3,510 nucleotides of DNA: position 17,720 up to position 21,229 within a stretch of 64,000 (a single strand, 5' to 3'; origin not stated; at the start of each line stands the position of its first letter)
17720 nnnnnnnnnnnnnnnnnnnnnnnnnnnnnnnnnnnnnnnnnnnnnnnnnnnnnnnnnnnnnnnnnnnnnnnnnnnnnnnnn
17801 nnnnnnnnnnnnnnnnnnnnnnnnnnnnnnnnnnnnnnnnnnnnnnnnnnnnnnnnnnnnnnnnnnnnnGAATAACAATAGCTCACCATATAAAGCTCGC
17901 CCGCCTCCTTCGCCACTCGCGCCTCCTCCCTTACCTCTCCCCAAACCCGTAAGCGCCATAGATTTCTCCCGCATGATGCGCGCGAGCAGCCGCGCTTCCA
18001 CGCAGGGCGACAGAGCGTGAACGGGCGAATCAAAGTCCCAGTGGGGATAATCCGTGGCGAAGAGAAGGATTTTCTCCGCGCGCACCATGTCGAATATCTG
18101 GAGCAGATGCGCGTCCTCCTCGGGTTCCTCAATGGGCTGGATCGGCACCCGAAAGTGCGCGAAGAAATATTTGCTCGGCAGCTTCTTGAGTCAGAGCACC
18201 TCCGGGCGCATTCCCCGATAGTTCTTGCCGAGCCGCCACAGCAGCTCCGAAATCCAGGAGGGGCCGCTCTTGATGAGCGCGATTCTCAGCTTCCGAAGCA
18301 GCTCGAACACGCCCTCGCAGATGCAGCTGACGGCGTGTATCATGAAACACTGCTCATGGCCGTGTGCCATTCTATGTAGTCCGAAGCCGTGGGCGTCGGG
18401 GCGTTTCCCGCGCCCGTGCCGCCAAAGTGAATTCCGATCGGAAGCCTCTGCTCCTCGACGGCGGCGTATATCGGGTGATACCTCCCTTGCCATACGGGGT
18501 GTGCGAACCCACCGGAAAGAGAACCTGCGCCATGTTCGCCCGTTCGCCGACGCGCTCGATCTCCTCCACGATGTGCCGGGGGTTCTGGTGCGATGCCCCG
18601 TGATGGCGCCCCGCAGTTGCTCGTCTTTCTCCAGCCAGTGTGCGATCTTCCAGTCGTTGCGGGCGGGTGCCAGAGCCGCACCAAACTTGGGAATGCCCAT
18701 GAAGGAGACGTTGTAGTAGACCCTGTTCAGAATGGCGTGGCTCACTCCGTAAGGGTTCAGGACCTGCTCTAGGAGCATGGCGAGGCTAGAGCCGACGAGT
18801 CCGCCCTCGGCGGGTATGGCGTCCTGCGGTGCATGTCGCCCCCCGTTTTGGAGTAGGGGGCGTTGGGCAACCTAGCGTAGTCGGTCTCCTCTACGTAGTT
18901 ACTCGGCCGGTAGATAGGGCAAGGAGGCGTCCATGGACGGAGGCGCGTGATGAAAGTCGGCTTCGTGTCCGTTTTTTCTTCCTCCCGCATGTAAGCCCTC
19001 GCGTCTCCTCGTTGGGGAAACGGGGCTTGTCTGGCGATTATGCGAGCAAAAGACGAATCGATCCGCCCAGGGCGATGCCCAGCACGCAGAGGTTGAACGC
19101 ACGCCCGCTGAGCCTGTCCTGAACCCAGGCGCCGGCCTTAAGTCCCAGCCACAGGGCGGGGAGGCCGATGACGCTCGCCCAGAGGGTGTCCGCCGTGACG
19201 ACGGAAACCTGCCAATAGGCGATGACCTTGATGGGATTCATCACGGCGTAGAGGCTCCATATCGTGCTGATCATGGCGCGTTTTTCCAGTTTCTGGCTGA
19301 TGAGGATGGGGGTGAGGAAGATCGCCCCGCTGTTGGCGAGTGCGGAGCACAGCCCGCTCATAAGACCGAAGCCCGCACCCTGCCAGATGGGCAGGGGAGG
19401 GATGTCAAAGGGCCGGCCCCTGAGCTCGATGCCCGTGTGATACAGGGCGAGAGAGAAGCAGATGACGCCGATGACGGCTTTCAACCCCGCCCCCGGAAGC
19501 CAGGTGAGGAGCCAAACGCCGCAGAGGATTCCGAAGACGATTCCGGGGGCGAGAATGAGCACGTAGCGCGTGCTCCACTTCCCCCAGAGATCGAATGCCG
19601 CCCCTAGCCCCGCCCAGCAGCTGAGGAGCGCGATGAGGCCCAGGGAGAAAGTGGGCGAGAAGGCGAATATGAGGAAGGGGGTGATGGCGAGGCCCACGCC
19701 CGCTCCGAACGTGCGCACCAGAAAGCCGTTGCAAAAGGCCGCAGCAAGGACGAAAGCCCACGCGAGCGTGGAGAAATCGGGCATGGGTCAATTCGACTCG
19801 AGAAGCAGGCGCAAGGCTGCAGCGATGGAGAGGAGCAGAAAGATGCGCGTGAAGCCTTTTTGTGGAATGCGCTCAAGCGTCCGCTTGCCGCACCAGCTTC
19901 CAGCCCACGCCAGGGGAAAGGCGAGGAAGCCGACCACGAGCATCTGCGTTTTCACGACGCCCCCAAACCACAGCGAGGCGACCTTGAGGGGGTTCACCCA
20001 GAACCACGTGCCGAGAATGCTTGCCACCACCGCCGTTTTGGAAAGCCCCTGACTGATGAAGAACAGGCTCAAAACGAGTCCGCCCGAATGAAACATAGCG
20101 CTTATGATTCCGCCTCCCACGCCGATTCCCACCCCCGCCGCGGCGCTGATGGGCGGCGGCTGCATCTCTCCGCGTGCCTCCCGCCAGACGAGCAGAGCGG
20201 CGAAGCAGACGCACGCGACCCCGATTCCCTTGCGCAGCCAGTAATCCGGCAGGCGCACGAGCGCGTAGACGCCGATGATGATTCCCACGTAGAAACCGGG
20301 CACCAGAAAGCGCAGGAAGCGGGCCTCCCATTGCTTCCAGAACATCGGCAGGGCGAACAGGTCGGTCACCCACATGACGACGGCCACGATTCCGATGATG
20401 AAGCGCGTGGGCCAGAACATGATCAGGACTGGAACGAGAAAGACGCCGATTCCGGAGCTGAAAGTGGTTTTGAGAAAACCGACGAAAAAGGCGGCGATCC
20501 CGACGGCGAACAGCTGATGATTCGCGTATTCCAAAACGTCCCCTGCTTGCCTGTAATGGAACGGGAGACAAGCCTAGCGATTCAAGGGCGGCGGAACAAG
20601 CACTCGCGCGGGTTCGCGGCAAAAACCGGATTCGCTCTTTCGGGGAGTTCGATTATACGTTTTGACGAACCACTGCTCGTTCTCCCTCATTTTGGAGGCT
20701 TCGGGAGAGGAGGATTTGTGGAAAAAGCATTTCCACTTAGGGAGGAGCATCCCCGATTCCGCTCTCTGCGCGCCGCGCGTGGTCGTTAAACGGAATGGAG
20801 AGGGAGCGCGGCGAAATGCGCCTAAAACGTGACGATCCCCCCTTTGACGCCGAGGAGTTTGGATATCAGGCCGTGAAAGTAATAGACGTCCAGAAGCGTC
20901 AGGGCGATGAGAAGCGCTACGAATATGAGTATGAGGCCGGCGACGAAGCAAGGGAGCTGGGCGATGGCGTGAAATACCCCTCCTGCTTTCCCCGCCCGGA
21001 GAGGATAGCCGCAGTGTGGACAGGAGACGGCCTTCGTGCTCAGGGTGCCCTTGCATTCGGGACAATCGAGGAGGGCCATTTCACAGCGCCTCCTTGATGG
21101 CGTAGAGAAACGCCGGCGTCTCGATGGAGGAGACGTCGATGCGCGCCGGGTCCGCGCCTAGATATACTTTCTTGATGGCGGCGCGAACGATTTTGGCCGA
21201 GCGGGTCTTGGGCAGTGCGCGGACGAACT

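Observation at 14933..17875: AT-rich single-gene island encoding an 874-aa STAND/NB-ARC NTPase with a HEPN-like N-terminal domain (Avs-like antiviral candidate)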

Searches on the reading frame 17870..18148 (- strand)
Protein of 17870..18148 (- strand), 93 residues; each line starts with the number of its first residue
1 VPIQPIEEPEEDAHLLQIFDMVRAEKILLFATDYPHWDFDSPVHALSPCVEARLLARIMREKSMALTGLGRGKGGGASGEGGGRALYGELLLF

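Call 18: search_protein_families(library=pfam, proteins=[window:17870-18148:-], max_evalue=0.01)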
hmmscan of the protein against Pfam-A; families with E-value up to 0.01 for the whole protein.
window:17870-18148:- (93 aa): 0 families

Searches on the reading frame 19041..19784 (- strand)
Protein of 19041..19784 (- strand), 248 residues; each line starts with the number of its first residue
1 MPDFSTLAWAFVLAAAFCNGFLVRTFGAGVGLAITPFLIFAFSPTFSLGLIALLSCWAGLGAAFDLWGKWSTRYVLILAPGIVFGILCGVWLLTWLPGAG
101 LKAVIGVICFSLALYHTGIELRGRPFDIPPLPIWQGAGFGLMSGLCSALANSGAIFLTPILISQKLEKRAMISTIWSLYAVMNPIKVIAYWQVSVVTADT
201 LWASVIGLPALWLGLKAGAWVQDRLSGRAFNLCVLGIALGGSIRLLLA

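Call 18: search_protein_families(library=pfam, proteins=[window:19041-19784:-], max_evalue=0.01)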
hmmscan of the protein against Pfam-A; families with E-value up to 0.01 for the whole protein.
window:19041-19784:- (248 aa): 1 family
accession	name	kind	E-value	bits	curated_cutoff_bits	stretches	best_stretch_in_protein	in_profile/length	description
PF01925.25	TauE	-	4.1e-23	82.7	32.6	1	13-244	2-236/237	Sulfite exporter TauE/SafE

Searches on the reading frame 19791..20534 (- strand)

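Call 18: search_protein_families(library=pfam, proteins=[window:19791-20534:-], max_evalue=0.01)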
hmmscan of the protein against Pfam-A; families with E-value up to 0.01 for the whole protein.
window:19791-20534:- (248 aa): 1 family
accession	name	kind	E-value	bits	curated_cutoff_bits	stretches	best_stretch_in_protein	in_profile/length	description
PF01925.25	TauE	-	3.8e-30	105.7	32.6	1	13-243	3-237/237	Sulfite exporter TauE/SafE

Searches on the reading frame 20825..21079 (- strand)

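Call 18: search_protein_families(library=pfam, proteins=[window:20825-21079:-], max_evalue=0.01)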
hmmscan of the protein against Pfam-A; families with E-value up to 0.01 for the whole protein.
window:20825-21079:- (85 aa): 6 families
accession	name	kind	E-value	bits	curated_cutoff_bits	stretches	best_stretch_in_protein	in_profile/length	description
PF10571.15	UPF0547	-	2.2e-06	28.1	29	1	6-25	3-22/26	Uncharacterised protein family UPF0547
PF13248.11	Zn_ribbon_3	-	6.5e-06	25.9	27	1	6-27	5-26/26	zinc-ribbon domain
PF12773.13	DZR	-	0.0047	17.5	27.3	1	6-28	1-23/45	Double zinc ribbon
PF13240.11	Zn_Ribbon_1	-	0.0048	17.1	25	0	6-27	2-23/23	zinc-ribbon domain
PF13453.11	Zn_ribbon_TFIIB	-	0.0052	16.6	22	0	20-35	2-17/41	Transcription factor zinc-finger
PF18912.6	DZR_2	-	0.0064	16.7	27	1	6-30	24-49/56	Double zinc ribbon domain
